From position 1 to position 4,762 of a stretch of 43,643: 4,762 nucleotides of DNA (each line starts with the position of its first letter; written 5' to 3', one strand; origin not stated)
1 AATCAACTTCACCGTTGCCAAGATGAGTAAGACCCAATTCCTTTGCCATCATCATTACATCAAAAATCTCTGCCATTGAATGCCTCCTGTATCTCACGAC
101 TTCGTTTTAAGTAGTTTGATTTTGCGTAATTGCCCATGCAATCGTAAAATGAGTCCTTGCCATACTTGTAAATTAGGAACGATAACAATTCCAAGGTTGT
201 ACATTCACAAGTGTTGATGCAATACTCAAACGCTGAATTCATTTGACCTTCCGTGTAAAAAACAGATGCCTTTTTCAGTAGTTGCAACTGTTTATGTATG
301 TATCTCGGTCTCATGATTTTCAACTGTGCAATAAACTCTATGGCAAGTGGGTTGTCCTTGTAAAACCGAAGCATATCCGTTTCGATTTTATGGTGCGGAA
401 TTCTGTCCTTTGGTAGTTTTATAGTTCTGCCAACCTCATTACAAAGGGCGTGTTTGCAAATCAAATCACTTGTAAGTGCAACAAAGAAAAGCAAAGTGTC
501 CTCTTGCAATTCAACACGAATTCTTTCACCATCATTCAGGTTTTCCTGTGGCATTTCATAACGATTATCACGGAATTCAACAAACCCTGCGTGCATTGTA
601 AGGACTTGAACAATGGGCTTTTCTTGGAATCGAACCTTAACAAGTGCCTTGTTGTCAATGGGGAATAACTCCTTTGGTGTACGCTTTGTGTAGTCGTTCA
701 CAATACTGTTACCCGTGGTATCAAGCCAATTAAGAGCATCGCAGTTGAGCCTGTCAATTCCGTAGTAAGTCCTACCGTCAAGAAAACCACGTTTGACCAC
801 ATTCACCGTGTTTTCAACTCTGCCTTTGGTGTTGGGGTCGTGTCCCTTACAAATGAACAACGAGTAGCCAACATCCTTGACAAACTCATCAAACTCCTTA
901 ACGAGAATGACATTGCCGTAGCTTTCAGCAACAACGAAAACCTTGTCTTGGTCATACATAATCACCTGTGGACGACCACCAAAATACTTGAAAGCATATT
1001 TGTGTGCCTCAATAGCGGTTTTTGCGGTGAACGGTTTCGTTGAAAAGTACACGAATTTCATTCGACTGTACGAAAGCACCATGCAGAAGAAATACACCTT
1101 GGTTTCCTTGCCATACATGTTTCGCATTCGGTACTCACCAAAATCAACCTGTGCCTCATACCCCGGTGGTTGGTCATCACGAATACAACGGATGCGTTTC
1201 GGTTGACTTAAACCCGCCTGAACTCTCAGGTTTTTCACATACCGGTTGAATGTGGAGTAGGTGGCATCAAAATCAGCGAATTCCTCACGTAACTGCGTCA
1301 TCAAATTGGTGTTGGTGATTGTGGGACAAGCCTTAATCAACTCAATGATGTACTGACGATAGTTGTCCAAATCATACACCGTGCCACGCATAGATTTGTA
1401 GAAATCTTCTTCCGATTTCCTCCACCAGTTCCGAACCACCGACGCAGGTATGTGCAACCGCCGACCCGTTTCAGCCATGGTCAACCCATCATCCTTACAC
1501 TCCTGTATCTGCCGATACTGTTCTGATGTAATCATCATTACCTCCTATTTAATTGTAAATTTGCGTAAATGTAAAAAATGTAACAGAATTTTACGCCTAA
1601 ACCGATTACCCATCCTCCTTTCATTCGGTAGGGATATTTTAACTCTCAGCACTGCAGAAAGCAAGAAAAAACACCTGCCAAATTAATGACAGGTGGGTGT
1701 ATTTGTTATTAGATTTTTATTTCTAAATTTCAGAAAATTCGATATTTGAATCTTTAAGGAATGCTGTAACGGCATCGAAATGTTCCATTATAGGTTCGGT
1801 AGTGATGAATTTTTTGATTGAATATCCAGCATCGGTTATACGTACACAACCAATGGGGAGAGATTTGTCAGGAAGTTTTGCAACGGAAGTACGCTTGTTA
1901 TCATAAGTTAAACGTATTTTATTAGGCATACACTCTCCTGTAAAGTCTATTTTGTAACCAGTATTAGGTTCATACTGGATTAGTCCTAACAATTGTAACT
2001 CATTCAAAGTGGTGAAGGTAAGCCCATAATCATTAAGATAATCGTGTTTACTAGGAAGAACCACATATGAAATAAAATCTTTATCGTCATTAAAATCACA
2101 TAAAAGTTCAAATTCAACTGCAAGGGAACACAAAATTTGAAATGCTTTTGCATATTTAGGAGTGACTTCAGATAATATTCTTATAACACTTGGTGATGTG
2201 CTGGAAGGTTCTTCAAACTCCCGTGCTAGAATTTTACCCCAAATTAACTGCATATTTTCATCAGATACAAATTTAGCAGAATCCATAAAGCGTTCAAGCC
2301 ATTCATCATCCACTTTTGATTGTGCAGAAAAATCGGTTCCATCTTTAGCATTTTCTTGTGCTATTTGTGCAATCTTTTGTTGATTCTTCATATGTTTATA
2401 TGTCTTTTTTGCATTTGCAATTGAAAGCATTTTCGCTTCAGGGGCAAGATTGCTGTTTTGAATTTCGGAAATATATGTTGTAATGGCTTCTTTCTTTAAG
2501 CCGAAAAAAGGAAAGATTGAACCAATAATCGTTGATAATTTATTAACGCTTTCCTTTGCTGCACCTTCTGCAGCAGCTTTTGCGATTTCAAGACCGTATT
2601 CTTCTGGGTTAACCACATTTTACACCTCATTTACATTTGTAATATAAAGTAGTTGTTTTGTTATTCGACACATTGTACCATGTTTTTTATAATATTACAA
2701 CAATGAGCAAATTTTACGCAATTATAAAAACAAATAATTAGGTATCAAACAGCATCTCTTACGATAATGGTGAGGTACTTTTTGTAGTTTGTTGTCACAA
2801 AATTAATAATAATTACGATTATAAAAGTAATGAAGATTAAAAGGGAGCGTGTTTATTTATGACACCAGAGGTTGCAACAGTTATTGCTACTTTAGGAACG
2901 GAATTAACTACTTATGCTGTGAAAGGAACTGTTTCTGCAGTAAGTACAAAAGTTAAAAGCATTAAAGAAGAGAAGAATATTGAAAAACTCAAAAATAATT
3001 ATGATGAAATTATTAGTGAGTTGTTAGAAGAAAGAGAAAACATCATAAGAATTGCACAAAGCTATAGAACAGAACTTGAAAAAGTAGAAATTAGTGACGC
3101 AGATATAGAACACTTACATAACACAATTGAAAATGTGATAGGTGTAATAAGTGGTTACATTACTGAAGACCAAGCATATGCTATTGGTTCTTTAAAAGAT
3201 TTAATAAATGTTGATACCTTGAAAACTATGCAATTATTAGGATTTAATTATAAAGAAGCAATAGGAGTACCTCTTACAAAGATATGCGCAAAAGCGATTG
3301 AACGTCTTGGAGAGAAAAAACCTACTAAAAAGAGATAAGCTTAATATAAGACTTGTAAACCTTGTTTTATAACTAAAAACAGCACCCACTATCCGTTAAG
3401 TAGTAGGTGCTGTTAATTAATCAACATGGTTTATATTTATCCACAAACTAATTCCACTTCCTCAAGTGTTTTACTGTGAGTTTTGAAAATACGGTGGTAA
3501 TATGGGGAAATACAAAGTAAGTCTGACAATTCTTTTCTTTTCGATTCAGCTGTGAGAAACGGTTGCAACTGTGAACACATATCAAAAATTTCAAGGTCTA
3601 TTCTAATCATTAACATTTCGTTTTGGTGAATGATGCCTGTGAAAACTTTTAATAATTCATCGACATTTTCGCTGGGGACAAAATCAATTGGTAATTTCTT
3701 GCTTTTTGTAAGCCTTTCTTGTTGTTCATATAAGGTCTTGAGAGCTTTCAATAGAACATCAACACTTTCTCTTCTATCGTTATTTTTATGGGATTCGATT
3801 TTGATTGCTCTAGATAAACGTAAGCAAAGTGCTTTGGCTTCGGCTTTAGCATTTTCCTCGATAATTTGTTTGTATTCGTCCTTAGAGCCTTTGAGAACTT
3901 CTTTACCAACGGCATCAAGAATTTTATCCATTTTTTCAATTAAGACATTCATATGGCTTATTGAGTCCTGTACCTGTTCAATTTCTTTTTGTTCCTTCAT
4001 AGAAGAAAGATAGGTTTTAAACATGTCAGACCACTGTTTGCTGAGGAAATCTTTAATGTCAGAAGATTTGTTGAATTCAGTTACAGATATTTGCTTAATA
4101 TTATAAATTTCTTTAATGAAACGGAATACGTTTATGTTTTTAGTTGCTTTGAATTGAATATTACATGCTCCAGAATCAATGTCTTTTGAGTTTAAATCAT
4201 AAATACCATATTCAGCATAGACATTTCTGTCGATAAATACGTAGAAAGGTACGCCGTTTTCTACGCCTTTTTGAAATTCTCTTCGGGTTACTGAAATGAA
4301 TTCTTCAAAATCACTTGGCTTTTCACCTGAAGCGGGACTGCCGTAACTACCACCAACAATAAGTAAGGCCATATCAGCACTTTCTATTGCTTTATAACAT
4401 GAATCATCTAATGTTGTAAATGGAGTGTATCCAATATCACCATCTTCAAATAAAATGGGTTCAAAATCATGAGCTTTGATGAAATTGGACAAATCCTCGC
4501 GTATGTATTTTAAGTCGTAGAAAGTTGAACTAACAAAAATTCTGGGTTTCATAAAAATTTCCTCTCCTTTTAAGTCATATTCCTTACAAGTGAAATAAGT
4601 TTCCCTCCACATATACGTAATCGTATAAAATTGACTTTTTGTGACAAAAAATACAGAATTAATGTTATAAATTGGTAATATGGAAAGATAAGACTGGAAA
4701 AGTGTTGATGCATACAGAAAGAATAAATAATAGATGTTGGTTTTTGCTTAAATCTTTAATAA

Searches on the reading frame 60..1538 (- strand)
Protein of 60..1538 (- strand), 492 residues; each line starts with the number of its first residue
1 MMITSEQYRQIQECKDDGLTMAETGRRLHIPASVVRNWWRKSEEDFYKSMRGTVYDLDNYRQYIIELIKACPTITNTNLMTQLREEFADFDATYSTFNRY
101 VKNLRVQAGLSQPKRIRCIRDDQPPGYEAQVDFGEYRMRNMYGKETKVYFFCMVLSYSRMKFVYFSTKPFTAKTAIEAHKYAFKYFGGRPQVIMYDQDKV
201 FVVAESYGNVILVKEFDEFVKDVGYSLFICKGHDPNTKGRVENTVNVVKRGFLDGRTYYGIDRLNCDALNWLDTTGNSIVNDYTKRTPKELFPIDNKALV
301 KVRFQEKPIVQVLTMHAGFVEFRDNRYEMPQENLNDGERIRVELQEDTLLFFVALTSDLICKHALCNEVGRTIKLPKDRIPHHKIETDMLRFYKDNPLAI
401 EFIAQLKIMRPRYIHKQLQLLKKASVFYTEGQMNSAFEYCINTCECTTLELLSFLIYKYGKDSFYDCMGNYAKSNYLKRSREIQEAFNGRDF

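Call 13: search_protein_families(library=pfam, proteins=[window:60-1538:-], max_evalue=0.001)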
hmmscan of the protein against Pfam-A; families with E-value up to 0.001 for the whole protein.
window:60-1538:- (492 aa): 1 family
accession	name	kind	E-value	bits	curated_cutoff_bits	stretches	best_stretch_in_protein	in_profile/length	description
PF00665.32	rve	-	1.4e-09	38.6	32.6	1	126-232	5-99/102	Integrase core domain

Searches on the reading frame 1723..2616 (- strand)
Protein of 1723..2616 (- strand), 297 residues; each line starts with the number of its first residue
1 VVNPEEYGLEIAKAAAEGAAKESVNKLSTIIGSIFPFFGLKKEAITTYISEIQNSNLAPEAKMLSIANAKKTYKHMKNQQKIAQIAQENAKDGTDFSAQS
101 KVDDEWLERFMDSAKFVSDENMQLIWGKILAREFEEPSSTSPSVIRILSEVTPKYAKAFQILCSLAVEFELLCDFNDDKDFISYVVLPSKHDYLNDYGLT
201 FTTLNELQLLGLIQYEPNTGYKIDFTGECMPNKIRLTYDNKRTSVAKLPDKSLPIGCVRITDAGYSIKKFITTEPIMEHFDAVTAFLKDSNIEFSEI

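Call 13: search_protein_families(library=pfam, proteins=[window:1723-2616:-], max_evalue=0.001)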
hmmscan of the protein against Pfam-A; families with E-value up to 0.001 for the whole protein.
window:1723-2616:- (297 aa): 2 families
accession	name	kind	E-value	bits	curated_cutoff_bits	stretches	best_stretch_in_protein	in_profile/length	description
PF10987.13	DUF2806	-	1.4e-22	81.1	24.5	1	70-281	6-218/221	Protein of unknown function (DUF2806)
PF14337.13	Abi_alpha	-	2.5e-05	24.8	29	1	109-264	34-189/196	Abortive infection alpha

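Call 87: search_protein_families(library=phrogs, proteins=[window:1723-2613:-], max_evalue=0.01)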
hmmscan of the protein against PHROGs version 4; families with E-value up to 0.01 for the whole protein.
window:1723-2613:- (296 aa): 1 family
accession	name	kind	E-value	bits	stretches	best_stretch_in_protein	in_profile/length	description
phrog_2232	-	unknown function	4.2e-07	30.7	1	107-240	79-218/257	-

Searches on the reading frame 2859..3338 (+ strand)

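Call 3: search_protein_families(library=padloc, proteins=[window:2859-3338:+], max_evalue=0.01)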
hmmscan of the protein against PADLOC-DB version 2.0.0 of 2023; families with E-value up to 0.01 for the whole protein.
window:2859-3338:+ (159 aa): 1 family
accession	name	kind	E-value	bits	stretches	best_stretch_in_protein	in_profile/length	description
PDLC00249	LmuB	-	0.0056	13.4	1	23-95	203-275/565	AAA ATPase domain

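Call 4: search_protein_families(library=pfam, proteins=[window:2859-3338:+], max_evalue=0.01)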
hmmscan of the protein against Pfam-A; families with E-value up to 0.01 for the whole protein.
window:2859-3338:+ (159 aa): 1 family
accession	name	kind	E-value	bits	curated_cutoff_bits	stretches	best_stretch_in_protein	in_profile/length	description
PF04513.17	Baculo_PEP_C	-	0.002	18.6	38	1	17-125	30-136/140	Baculovirus polyhedron envelope protein, PEP, C terminus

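Call 5: search_protein_families(library=ncbifam, proteins=[window:2859-3338:+], max_evalue=0.01)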
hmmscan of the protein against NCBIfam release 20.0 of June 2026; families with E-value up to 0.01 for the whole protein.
window:2859-3338:+ (159 aa): 0 families

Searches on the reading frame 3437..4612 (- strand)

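Call 3: search_protein_families(library=padloc, proteins=[window:3437-4612:-], max_evalue=0.01)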
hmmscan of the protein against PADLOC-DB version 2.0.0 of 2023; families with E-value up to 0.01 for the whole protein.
window:3437-4612:- (391 aa): 1 family
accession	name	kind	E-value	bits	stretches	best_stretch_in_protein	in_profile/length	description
PDLC04864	PDC-S05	-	0.01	13.2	0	203-271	188-256/277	-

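Call 4: search_protein_families(library=pfam, proteins=[window:3437-4612:-], max_evalue=0.01)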
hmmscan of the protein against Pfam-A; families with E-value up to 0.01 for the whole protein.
window:3437-4612:- (391 aa): 1 family
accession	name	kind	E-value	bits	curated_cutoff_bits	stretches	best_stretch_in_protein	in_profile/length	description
PF13271.11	DUF4062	-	6.6e-17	61.9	24.7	1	24-114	1-80/82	Domain of unknown function (DUF4062)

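Call 5: search_protein_families(library=ncbifam, proteins=[window:3437-4612:-], max_evalue=0.01)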
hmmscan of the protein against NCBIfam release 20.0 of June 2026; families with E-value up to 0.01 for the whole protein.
window:3437-4612:- (391 aa): 0 families

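Call 87: search_protein_families(library=phrogs, proteins=[window:3437-4609:-], max_evalue=0.01)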
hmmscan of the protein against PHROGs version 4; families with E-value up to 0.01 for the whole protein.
window:3437-4609:- (390 aa): 1 family
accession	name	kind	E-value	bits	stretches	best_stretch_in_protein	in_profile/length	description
phrog_15411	-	unknown function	1.3e-06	29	1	23-337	6-290/333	-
